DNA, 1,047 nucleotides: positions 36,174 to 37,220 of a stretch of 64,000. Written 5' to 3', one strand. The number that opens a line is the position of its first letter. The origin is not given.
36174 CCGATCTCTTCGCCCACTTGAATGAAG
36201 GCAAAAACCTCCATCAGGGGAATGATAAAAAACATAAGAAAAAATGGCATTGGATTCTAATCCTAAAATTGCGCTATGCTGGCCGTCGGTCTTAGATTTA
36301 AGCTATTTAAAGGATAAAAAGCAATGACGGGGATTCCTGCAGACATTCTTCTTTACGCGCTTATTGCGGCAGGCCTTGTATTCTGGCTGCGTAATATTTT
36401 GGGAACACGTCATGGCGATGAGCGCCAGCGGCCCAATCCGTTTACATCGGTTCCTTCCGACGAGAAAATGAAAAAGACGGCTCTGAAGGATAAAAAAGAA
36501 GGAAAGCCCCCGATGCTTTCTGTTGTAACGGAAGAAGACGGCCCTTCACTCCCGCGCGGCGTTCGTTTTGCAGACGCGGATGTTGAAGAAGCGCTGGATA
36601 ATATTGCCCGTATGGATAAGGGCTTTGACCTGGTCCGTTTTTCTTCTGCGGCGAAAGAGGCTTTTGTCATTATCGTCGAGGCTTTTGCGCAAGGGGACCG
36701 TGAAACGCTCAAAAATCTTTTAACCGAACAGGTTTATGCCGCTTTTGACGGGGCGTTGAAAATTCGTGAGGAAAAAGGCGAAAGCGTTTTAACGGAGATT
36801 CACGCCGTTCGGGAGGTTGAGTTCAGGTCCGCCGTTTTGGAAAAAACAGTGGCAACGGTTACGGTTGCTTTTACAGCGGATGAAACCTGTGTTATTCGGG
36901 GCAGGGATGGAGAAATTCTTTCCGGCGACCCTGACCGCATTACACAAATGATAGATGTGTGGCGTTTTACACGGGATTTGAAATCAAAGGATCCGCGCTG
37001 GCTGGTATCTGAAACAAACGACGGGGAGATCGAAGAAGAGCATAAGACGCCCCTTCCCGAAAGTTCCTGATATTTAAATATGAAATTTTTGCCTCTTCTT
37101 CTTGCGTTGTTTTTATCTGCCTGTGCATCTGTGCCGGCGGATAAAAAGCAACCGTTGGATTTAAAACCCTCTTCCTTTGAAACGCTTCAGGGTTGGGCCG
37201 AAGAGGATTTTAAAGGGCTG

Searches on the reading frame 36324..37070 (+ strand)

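Call 80: search_protein_families(library=pfam, proteins=[window:36324-37070:+], max_evalue=0.001)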
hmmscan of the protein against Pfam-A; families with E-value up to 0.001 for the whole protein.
window:36324-37070:+ (248 aa): 1 family
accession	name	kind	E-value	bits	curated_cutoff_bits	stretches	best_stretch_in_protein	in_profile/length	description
PF04280.21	Tim44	-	4.5e-41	140.8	29.6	1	88-232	2-146/147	Tim44-like domain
